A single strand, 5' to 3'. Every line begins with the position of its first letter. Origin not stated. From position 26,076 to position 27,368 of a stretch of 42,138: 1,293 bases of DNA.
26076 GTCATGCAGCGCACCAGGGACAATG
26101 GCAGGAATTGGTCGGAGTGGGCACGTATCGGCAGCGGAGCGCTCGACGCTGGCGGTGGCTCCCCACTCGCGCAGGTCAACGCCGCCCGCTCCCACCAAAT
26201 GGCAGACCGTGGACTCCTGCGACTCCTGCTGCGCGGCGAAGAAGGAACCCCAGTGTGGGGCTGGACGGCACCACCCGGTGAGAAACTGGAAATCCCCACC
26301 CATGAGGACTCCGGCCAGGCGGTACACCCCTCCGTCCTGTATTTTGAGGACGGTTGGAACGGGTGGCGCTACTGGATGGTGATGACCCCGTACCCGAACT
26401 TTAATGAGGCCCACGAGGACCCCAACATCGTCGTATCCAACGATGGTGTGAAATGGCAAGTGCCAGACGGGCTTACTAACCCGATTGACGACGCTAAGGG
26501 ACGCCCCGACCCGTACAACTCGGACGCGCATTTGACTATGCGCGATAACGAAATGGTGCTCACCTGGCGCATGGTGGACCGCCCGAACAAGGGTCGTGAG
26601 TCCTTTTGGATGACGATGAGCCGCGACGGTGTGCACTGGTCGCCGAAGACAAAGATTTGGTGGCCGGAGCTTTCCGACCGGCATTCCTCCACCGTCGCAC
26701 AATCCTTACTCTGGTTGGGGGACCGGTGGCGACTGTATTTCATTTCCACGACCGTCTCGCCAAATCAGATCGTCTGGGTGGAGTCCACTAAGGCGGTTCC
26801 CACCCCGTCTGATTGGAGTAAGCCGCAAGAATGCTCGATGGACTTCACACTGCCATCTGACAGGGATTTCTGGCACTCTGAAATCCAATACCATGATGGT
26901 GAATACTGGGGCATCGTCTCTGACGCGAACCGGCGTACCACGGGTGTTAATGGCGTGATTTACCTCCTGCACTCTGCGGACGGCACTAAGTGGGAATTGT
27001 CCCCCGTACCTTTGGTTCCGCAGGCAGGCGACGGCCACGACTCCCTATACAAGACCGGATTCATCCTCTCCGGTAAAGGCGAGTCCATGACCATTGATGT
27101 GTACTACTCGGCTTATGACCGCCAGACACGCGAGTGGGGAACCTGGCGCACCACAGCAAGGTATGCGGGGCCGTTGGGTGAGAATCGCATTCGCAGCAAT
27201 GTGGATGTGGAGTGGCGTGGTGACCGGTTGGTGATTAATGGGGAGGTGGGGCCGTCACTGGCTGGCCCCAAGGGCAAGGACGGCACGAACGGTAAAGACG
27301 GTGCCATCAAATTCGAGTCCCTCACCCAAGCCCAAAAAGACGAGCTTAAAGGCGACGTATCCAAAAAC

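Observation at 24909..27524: Tail fibre combining a triplicated about 85-aa module, a BNR/Asp-box sialidase-like beta-propeller and a collagen-like segment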

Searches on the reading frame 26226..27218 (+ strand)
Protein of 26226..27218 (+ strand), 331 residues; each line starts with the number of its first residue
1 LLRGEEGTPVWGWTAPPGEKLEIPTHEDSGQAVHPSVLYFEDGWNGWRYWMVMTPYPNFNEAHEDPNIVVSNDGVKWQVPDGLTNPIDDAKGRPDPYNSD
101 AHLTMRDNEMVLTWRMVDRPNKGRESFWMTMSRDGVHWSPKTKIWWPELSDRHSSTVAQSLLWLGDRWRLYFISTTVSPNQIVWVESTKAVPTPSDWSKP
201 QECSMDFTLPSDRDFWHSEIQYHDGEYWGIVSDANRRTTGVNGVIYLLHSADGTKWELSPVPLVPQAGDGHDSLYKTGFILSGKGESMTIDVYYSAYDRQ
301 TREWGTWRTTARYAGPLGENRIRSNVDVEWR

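Call 20: find_homologous_proteins(query=window:26226-27218:+, max_evalue=0.001)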
Query window:26226-27218:+ (331 aa): 30 proteins with E <= 0.001 among 568 candidates.
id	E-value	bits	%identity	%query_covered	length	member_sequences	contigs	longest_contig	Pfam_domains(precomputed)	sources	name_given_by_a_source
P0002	5.7e-223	758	95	100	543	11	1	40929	-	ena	-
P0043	2.8e-101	357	52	95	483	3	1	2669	-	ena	-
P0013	7.0e-93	330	48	97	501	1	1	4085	-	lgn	-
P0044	2.0e-91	325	50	94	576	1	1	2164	-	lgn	-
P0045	3.7e-89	317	47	95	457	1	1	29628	-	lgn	-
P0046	9.5e-89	316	48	95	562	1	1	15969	-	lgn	-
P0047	1.5e-88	315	48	92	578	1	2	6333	-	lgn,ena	-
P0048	1.6e-88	315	48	92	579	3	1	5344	-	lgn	-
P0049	4.6e-88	314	48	93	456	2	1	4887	-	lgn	-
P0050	3.4e-86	308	46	94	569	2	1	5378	-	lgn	-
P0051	3.6e-86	308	47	94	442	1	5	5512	-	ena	-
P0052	5.1e-85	304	47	94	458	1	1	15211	-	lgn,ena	-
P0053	1.4e-84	302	47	93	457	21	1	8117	-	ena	-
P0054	5.5e-84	300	47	94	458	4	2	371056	-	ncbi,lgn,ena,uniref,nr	ncbi:exo-alpha-sialidase [Corynebacterium aurimucosum]|uniref:sialidase family protein n=1 Tax=Coryn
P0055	7.1e-84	300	45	94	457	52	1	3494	-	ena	-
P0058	2.0e-78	282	45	94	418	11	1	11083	PF24067.2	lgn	-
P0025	5.7e-33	133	35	84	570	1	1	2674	PF13385.14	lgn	-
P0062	4.4e-28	116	32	79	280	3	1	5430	PF22847.3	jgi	jgi:hypothetical protein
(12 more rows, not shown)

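Call 22: search_protein_families(library=pfam, proteins=[P0058, P0062], max_evalue=0.01)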
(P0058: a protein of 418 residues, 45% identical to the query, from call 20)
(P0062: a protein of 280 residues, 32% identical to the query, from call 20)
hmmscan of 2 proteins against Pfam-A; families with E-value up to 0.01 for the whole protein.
P0058 (418 aa): 1 family
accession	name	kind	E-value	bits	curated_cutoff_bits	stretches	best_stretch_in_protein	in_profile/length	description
PF24067.1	Beta-prop_BT_1020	-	1.3e-05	25.3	27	1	201-263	43-108/236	BT_1020-like, N-terminal beta propeller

P0062 (280 aa): 2 families
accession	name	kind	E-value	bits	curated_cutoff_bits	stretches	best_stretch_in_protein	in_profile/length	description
PF13088.12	BNR_2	-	1.2e-08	35.1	31.4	1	60-228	32-201/277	BNR repeat-like domain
PF24067.1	Beta-prop_BT_1020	-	0.0008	19.5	27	0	79-132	50-98/236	BT_1020-like, N-terminal beta propeller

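Call 23: search_protein_families(library=ncbifam, proteins=[P0054], max_evalue=1)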
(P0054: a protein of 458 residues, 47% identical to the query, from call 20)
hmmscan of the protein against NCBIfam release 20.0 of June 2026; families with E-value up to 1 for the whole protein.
P0054 (458 aa): 1 family
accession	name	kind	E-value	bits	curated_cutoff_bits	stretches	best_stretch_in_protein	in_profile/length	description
NF052550.1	BManbPhaseBMBP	equivalog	0.0033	16.8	450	1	388-449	64-122/296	beta-1,2-mannobiose phosphorylase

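Call 27: search_solved_structures(query=A1, max_evalue=10, show_alignments=2)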
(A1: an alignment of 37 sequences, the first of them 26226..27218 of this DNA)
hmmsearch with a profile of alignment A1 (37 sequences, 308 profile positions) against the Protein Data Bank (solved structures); distinct sequences matched with E-value up to 10: 30.
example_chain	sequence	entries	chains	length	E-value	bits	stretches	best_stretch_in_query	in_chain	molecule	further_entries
6n1a_A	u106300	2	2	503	2.4e-52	181.2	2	23-143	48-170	Carbohydrate-binding protein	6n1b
5a8c_A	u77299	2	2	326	1.4e-06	30.9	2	90-208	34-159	CARBOHYDRATE BINDING FAMILY 6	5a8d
1uyp_A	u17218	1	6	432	3.5e-06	29.6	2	95-253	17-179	BETA-FRUCTOSIDASE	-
1w2t_A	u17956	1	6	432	7.7e-06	28.5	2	95-251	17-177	BETA FRUCTOSIDASE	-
7fip_A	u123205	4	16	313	0.00013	24.4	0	95-176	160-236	Beta-1,2-mannobiose phosphorylase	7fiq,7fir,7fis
5mt2_A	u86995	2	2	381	0.00037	23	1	57-187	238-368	Beta-galactosidase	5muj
7vco_A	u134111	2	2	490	0.00051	22.5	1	91-253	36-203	Sucrose-6-phosphate hydrolase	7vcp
6num_A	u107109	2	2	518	0.00059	22.3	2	88-145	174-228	Beta-fructofuranosidase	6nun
3pig_A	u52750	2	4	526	0.00075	22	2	216-302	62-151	Beta-fructofuranosidase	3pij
3taw_A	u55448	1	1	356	0.00083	21.8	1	95-159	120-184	Hypothetical glycoside hydrolase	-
5mui_A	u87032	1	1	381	0.0011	21.4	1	63-187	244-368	Beta-galactosidase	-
8feb_A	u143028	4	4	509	0.0018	20.8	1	120-197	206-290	Sialidase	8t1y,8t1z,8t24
8t26_A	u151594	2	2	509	0.0025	20.2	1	120-197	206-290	Sialidase, putative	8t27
8gn6_C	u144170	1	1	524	0.0035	19.8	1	120-197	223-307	Sialidase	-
8gn6_A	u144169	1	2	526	0.0036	19.7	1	120-197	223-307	Sialidase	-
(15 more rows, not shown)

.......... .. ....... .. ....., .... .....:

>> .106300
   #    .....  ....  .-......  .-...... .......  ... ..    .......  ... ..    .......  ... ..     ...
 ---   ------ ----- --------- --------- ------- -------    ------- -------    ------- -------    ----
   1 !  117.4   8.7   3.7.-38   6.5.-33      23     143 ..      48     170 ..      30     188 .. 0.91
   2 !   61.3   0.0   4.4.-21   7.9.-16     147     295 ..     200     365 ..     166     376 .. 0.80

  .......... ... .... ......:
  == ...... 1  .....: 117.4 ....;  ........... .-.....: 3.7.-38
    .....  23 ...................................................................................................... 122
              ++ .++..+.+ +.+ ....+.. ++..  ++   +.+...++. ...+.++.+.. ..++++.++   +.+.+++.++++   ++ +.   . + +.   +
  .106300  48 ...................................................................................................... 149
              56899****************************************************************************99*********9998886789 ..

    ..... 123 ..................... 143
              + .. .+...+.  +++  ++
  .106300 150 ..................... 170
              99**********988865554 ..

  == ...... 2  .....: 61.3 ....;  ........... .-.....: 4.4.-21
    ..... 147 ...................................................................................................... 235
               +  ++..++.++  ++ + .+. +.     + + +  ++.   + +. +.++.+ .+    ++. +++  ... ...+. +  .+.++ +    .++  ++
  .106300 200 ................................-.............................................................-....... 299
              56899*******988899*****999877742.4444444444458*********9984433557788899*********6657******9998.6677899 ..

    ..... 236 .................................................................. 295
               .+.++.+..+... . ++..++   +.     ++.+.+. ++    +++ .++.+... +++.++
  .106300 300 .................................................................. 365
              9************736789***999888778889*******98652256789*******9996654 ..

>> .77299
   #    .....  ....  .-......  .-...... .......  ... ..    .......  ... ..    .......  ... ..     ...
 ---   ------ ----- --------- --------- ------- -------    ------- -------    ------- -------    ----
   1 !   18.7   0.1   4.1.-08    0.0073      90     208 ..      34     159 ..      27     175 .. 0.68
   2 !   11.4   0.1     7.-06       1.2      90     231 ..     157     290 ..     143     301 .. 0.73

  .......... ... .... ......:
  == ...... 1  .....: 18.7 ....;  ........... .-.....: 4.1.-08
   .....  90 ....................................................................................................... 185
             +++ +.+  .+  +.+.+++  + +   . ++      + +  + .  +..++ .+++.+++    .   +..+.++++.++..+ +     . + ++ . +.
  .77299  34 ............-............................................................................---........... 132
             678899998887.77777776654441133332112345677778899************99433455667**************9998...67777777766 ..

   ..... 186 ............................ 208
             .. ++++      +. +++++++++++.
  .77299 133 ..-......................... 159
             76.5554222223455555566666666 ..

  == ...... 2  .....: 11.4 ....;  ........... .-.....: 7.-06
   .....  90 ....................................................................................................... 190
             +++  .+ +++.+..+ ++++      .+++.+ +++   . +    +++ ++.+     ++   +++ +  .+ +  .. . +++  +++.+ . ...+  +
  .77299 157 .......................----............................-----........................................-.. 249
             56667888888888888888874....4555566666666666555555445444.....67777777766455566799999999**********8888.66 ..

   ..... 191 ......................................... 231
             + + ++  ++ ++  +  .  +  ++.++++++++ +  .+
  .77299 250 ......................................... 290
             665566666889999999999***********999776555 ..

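Call 35: predict_structure(alignment_id=A1)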
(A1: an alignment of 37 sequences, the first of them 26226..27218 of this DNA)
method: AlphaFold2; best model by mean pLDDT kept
length: 331 residues; sequences in the alignment: 37
mean_pLDDT: 92.5   pTM: 0.90
mean pLDDT of the five models: 92.5, 91.4, 91.4, 91.4, 91.1
residues with pLDDT >= 90: 291; 70-90: 17; 50-70: 5; < 50: 18
segments of 3 or more residues with pLDDT < 50: 1-6, 320-331
pLDDT, mean of each block of 10 residues (from residue 1): 56 96 98 98 98 96 97 98 98 96 98 98 96 98 95 95 98 94 98 98 94 95 96 86 95 97 96 96 93 96 97 74 43 33
secondary structure, 60 per line:
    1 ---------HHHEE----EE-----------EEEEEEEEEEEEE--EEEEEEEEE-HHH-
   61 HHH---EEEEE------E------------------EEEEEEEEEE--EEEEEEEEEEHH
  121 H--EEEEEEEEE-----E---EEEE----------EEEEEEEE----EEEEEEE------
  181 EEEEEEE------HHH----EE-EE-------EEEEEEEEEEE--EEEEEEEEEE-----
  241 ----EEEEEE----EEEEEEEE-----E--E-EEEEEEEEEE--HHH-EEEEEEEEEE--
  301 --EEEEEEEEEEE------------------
elements in order: E32-44 E47-55 E67-71 E97-106 E109-118 E124-132 E142-145 E156-163 E168-174 E181-187 E213-223 E226-235 E245-250 E255-262 E273-282 E289-298 E303-313

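Call 37: fold_search(model_id=the predicted structure, library=pdb)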
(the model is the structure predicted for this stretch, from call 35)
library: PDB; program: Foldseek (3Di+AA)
matches with E <= 10: 1538; with E <= 0.001: 302
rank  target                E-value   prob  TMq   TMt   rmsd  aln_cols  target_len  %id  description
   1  6n1b_A                4.3e-20  1.00  0.75  0.65   6.3       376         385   23  Crystal structure of an N-acetylgalactosamine deacetylase from F. plautii in complex with blood group B trisaccharide (released 2019-06-12)
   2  6n1a                  2.4e-19  1.00  0.79  0.68   3.1       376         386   23  Crystal structure of an N-acetylgalactosamine deacetylase from F. plautii (released 2019-06-12)
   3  4qqs_B                7.6e-09  1.00  0.58  0.61   5.1       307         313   16  Crystal structure of a thermostable family-43 glycoside hydrolase (released 2015-03-11)
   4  6a8h_A                8.0e-09  1.00  0.57  0.59   5.5       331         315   13  Crystal structure of endo-arabinanase ABN-TS D27A mutant in complex with arabinotriose (released 2018-12-19)
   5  3k1u                  1.1e-08  1.00  0.54  0.57   5.5       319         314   10  Beta-xylosidase, family 43 glycosyl hydrolase from Clostridium acetobutylicum (released 2009-10-06)
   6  6f1g_A                1.4e-08  1.00  0.58  0.61   7.5       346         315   12  The structure of AbnB-E201A, an intracellular 1,5-alpha-L-arabinanase from Geobacillus stearothermophilus, in complex  (released 2018-12-12)
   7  3r4z_B                1.7e-08  1.00  0.55  0.51   8.1       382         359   12  Crystal structure of alpha-neoagarobiose hydrolase (ALPHA-NABH) in complex with alpha-d-galactopyranose from Saccharop (released 2012-02-01)
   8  1wl7                  2.3e-08  1.00  0.58  0.61   5.6       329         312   13  Structure of the thermostable arabinanase (released 2005-06-21)
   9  5ta7_A                2.5e-08  1.00  0.58  0.52   7.5       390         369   12  Crystal structure of BuGH117Bwt (released 2017-09-13)
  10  3r4y_B                3.4e-08  1.00  0.55  0.51   8.2       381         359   12  Crystal structure of alpha-neoagarobiose hydrolase (ALPHA-NABH) from Saccharophagus degradans 2-40 (released 2012-02-01)
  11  5mui_A                4.6e-08  1.00  0.59  0.56   9.5       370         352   11  Glycoside hydrolase BT_0996 (released 2017-03-22)
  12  4kcb_A                4.8e-08  1.00  0.56  0.61   5.2       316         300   11  Crystal Structure of Exo-1,5-alpha-L-arabinanase from Bovine Ruminal Metagenomic Library (released 2014-02-05)
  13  5ta7_B                4.8e-08  1.00  0.56  0.51   7.4       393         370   12  Crystal structure of BuGH117Bwt (released 2017-09-13)
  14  7fir_C                5.3e-08  1.00  0.63  0.68   4.7       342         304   13  The crystal structure of beta-1,2-mannobiose phosphorylase in complex with 1,4-mannobiose (released 2022-01-05)
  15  7fip_A                6.8e-08  1.00  0.62  0.67   4.9       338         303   13  The native structure of beta-1,2-mannobiose phosphorylase from Thermoanaerobacter sp. (released 2022-01-05)
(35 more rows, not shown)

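Call 41: fold_search(model_id=the predicted structure, library=viral)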
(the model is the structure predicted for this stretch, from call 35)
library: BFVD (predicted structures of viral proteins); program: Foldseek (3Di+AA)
matches with E <= 10: 867; with E <= 0.001: 84
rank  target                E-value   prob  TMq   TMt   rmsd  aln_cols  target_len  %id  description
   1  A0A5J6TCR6            6.0e-31  1.00  0.88  0.57   3.5       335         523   30  (no name in the UniProt tables at hand)
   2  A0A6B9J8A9            2.9e-30  1.00  0.85  0.22   3.7       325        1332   35  (no name in the UniProt tables at hand)
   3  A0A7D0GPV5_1          2.7e-08  1.00  0.65  0.27   5.1       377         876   11  (no name in the UniProt tables at hand)
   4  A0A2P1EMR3            2.4e-07  1.00  0.52  0.49   6.3       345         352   10  Uncharacterized protein [Moumouvirus australiensis]
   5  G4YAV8                4.6e-07  1.00  0.47  0.52   8.2       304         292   10  (no name in the UniProt tables at hand)
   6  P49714                5.9e-07  1.00  0.55  0.25   8.5       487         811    9  Tail spike protein [Escherichia phage K1E]
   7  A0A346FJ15            7.6e-07  1.00  0.51  0.25  12.0       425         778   12  (no name in the UniProt tables at hand)
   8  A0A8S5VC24            7.6e-07  1.00  0.39  0.27  13.8       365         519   10  Short tail fiber protein [Siphoviridae sp. ctKsH2]
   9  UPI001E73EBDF         1.0e-06  1.00  0.49  0.27   7.6       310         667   12  (no name look-up for this kind of identifier)
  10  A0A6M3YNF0            1.1e-06  1.00  0.55  0.19   7.3       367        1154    9  PKD/Chitinase domain-containing protein [Alteromonas phage vB_AcoS-R7M]
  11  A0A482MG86            1.4e-06  1.00  0.44  0.23  13.0       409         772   10  Sialidase domain-containing/CalX-like domain superfamily protein [Serratia phage Parlo]
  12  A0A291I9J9            2.1e-06  1.00  0.46  0.19   5.4       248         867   13  Uncharacterized protein [Lactobacillus phage LpeD]
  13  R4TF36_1              2.2e-06  1.00  0.38  0.17   8.2       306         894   14  (no name in the UniProt tables at hand)
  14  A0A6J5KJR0            2.4e-06  1.00  0.31  0.27  14.3       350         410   12  Uncharacterized protein [uncultured Caudovirales phage]
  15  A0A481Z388            3.2e-06  1.00  0.55  0.35   6.8       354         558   10  Uncharacterized protein [Mimivirus LCMiAC02]
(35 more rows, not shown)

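Call 60: find_related_loci(query=A1, collection=genome_contigs, flank=8000)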
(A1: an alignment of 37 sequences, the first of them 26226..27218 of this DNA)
Query A1 (331 aa) in genome_contigs; peptide patterns used: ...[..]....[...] (x = any residue, [..] = any of these).
257 stretches matched a pattern; 247 encode a relative of the query (tblastn E <= 1e-3); the best 80 are kept; 80 distinct loci.
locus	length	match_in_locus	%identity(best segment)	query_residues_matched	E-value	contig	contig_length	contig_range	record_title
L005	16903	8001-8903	48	1-309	3e-90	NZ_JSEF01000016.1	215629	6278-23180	Corynebacterium minutissimum strain ATCC 23348 Ordered_Contig_016, whole genome shotgun sequence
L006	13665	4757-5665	46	1-311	4e-87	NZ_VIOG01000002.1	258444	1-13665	Corynebacterium hiratae strain 332 NODE_2_length_258444_cov_134.056, whole genome shotgun sequence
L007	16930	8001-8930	45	9-327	9e-87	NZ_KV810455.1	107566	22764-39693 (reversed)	Corynebacterium sp. HMSC078H07 Scaffold75, whole genome shotgun sequence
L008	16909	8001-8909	46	1-312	6e-85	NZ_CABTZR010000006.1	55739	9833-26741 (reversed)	MAG: uncultured Corynebacterium sp. isolate MGYG-HGUT-03806, whole genome shotgun sequence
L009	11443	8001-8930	43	7-315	5e-83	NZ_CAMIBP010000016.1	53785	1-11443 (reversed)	MAG: uncultured Corynebacterium sp. isolate kYsyUcuiaT_bin.18.MAG NODE_62_length_53785_cov_24.604839, whole genome shotg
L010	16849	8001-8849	39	10-296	2e-52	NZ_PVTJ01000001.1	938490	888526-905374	Glycomyces artemisiae strain CGMCC 4.7067 Ga0171607_101, whole genome shotgun sequence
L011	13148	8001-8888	38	14-309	3e-52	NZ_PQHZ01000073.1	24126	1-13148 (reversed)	Amycolatopsis palatopharyngis strain DSM 44832 NODE_73, whole genome shotgun sequence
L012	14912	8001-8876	36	18-309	2e-52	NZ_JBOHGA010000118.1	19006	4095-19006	MAG: Actinophytocola sp. isolate SD8036_concoct.bin.59 NODE_1291_length_19006_cov_5.031940, whole genome shotgun sequenc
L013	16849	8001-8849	37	10-296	1e-49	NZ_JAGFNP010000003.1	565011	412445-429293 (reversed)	Glycomyces niveus strain NEAU-S30 Scaffold3, whole genome shotgun sequence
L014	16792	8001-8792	39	10-277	2e-49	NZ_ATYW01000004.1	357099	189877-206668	Glycomyces tenuis DSM 44171 YWWDRAFT_scaffold_3.4_C, whole genome shotgun sequence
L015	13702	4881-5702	38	10-286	3e-48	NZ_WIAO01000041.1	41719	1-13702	Glycomyces albidus strain NEAU-7082 Scaffold41, whole genome shotgun sequence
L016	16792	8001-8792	38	10-277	6e-48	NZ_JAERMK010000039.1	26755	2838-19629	Glycomyces sp. YM15 Scaffold39, whole genome shotgun sequence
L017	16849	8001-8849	36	10-296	9e-48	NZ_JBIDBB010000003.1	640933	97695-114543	Glycomyces sp. NPDC048151 NPDC048151_109_G8.ctg-0003, whole genome shotgun sequence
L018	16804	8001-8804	39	10-281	9e-48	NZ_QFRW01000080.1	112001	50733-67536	Glycomyces dulcitolivorans strain SJ-25 scaffold80, whole genome shotgun sequence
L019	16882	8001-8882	36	3-296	4e-47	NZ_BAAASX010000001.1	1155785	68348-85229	Glycomyces rutgersensis strain JCM 6238 sequence01, whole genome shotgun sequence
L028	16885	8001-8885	34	1-302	1e-41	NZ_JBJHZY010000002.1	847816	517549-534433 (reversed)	Candidatus Clostridium radicumherbarum strain WILCCON 0202 NODE_2_length_847816_cov_172.803265, whole genome shotgun seq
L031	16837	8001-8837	34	22-309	2e-40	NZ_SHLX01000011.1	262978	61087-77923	Paenibacillus cymbidii strain R196 Scaffold11_1, whole genome shotgun sequence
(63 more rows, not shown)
